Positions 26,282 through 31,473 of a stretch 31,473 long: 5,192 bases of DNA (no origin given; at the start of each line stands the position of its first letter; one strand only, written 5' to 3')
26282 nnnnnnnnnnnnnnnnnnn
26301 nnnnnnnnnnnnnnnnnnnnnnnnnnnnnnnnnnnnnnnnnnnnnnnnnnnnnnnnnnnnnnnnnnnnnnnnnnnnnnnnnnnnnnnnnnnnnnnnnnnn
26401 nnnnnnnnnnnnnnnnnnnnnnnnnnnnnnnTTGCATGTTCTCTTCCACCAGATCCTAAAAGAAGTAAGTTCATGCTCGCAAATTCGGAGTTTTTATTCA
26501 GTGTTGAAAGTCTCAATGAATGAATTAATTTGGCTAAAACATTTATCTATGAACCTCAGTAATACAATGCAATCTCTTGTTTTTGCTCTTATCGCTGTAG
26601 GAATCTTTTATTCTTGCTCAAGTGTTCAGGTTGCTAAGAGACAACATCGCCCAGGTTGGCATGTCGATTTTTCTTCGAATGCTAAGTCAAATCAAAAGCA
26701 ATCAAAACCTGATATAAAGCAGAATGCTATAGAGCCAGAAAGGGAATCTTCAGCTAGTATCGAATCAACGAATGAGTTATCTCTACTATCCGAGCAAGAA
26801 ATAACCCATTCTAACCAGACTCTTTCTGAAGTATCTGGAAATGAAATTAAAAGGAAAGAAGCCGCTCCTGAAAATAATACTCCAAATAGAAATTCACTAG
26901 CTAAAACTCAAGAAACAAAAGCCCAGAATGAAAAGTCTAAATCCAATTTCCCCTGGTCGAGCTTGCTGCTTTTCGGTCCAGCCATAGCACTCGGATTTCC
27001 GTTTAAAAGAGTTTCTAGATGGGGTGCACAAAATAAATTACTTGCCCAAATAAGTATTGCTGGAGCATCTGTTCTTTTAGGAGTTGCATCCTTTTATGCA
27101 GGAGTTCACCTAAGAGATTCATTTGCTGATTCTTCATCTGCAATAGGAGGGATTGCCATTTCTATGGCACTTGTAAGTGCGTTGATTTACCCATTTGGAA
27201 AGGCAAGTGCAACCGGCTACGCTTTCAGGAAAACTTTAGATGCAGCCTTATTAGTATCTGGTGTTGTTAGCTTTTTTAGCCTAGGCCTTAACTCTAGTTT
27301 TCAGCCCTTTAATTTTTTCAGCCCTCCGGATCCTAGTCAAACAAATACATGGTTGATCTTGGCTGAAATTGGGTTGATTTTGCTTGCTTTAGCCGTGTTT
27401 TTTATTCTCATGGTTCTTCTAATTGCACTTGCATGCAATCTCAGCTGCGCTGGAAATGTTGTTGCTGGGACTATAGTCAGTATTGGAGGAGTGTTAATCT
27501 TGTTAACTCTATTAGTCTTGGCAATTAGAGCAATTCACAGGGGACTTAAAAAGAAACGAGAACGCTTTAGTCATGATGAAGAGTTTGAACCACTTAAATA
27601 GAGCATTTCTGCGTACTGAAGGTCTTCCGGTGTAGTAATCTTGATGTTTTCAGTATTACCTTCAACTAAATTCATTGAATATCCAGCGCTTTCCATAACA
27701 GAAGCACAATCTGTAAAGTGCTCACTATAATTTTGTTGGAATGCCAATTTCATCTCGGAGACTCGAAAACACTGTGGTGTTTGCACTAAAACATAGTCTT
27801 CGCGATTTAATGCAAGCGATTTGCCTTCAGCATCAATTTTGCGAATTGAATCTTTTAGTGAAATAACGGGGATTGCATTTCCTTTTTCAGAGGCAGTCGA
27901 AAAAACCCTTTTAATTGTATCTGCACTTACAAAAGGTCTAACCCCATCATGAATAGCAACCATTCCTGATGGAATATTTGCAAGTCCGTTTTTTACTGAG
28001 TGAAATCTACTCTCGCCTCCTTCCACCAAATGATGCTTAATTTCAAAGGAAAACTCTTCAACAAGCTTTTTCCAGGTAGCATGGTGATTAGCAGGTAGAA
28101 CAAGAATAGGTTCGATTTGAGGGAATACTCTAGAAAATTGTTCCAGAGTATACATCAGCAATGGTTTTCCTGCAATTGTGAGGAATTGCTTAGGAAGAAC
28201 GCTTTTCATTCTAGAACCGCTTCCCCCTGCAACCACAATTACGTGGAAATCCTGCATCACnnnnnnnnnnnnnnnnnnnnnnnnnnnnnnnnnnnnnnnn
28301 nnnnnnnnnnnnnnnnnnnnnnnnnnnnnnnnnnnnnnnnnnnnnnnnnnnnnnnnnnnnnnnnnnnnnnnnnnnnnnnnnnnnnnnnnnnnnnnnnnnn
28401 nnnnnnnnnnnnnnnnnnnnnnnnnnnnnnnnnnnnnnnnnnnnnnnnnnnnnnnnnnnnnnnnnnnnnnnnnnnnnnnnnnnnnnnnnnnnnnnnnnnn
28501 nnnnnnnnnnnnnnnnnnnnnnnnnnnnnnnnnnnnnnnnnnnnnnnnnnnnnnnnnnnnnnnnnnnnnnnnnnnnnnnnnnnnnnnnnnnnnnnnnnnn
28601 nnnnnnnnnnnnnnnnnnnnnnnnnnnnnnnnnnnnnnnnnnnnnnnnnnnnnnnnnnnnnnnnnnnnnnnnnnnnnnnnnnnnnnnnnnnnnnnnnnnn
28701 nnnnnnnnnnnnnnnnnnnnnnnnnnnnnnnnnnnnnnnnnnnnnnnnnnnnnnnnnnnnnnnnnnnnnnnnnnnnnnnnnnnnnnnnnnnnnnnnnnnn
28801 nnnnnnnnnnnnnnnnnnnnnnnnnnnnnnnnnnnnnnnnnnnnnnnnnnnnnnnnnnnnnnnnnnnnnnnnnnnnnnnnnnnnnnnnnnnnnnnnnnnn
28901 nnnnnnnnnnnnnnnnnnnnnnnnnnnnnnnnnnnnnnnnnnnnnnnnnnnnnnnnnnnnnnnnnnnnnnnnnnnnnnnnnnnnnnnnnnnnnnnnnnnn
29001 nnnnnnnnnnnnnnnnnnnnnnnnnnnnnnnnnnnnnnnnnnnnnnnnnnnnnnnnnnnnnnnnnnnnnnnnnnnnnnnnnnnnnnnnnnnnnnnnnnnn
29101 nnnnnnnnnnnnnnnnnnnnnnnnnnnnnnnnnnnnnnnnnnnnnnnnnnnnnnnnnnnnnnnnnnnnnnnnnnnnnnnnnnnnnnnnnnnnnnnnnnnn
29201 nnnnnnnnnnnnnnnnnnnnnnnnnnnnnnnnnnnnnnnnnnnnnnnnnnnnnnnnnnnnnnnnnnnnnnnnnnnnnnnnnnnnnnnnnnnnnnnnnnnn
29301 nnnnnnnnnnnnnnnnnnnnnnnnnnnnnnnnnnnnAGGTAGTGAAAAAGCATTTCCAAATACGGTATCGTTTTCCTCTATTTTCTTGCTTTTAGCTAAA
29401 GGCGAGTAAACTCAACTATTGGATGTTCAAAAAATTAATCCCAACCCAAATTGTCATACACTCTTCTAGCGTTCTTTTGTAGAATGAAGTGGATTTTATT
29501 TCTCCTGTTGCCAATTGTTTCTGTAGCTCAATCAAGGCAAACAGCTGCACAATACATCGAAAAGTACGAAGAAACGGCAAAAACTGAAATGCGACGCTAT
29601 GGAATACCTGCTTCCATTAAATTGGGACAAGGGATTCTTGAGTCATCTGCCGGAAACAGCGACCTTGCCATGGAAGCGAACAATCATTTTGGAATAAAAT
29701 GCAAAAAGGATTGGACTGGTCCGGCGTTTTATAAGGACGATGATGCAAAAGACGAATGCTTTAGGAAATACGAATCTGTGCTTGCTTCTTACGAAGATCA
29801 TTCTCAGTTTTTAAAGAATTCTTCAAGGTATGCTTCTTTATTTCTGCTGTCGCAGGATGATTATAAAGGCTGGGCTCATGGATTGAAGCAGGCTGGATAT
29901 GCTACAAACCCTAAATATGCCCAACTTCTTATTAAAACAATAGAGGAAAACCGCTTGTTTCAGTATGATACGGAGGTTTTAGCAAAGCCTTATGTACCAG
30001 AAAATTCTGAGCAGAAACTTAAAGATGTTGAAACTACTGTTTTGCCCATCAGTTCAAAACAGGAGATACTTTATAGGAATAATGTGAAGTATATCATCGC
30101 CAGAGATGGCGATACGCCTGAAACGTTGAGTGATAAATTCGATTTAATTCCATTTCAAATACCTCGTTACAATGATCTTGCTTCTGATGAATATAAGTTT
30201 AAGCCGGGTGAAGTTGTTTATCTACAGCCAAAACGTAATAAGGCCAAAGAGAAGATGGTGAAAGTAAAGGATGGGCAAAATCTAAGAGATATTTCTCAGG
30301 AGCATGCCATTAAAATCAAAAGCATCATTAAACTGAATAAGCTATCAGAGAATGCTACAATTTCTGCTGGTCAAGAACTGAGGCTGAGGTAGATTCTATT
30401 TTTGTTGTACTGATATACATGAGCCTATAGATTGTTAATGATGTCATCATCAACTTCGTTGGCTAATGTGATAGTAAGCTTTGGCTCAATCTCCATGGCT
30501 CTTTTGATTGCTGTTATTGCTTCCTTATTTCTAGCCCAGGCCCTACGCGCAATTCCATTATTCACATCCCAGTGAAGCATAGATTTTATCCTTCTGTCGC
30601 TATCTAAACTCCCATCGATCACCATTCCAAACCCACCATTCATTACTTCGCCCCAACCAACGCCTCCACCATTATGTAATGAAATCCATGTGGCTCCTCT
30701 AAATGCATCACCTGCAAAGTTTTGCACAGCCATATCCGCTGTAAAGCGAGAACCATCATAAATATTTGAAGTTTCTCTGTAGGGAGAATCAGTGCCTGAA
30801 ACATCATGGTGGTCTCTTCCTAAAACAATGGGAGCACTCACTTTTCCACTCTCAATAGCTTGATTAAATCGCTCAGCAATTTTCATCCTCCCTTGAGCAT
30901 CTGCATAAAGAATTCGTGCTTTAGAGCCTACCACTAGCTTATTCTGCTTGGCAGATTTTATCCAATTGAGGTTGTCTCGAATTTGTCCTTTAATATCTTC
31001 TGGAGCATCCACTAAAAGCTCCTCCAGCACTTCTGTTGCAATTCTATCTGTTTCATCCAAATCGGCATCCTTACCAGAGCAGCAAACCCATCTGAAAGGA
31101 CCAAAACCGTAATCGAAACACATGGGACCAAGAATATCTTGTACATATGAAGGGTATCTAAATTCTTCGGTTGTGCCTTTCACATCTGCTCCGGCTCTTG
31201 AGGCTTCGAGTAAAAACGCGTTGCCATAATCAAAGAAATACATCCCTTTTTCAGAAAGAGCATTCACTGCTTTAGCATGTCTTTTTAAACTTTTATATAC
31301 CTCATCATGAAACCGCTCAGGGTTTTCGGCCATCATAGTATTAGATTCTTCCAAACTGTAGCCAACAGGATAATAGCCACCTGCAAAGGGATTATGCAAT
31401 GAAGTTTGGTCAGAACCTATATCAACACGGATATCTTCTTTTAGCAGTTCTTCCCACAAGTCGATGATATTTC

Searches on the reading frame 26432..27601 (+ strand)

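Call 54: search_protein_families(library=pfam, proteins=[window:26432-27601:+], max_evalue=10)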
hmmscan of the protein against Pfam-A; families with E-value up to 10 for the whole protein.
window:26432-27601:+ (389 aa): 6 families
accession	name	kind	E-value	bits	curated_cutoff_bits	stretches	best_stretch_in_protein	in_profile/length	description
PF04906.18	Tweety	-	0.045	12.9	31.8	1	294-362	24-91/431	Tweety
PF15621.11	PROL5-SMR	-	0.19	12.5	25.3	1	49-102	6-63/115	Proline-rich submaxillary gland androgen-regulated family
PF15244.11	HSD3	-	0.8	9.6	27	1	81-169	100-188/416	Spermatogenesis-associated protein 7, or HSD3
PF22251.1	PFF1_TM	-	1.6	8.6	32.3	1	67-181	123-241/300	Vacuolar membrane protease, transmembrane domain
PF01080.22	Presenilin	-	2.3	7.3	34.3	1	60-169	216-322/408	Presenilin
PF14575.11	EphA2_TM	-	6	8.1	28.9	0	348-382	2-34/74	Ephrin type-A receptor 2 transmembrane domain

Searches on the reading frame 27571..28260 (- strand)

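Call 54: search_protein_families(library=pfam, proteins=[window:27571-28260:-], max_evalue=10)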
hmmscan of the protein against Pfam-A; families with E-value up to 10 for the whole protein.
window:27571-28260:- (229 aa): 4 families
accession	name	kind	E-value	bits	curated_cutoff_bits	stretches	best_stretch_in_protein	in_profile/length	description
PF01128.25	IspD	-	2.1e-48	165.5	27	1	6-220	2-218/221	2-C-methyl-D-erythritol 4-phosphate cytidylyltransferase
PF12804.13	NTP_transf_3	-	1.9e-12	48.1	27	1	7-134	1-122/160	MobA-like NTP transferase domain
PF00483.29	NTP_transferase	-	0.0054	16.8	21.2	1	8-75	3-74/245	Nucleotidyl transferase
PF02348.25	CTP_transf_3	-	0.097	12.9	22.6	1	24-136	16-123/217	Cytidylyltransferase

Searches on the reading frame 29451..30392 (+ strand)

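Call 54: search_protein_families(library=pfam, proteins=[window:29451-30392:+], max_evalue=10)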
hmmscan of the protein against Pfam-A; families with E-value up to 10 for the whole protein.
window:29451-30392:+ (313 aa): 4 families
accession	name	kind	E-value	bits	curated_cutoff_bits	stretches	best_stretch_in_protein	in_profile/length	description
PF01832.25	Glucosaminidase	-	1.1e-36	126.6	30.2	1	41-168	2-122/123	Mannosyl-glycoprotein endo-beta-N-acetylglucosaminidase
PF01476.26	LysM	-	3.5e-08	33.7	20.9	1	271-312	2-42/43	LysM domain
PF23446.1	LysM1_NFP_LYK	-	0.016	16.5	36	0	276-310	16-51/60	NFP/LYK LysM1 domain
PF23473.1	LysM3_LYK4_5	-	0.14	12.7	29.3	1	272-304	7-38/48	LYK4/5 LysM3 domain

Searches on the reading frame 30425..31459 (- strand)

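Call 54: search_protein_families(library=pfam, proteins=[window:30425-31459:-], max_evalue=10)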
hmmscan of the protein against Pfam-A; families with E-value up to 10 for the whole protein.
window:30425-31459:- (344 aa): 4 families
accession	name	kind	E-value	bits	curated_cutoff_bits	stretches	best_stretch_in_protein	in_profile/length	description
PF17392.7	Urocanase_C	-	4.6e-88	294.2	23.6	1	115-319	3-195/196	Urocanase C-terminal domain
PF01175.24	Urocanase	-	6.7e-37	127.6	23.2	1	1-109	107-209/209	Urocanase Rossmann-like domain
PF13181.12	TPR_8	-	0.082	13.6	25.7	0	310-327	16-33/34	Tetratricopeptide repeat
PF21520.3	ITGAX-like_Ig_3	-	0.21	11.6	27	1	156-188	127-157/181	Integrin alpha-X-like, Ig-like domain 3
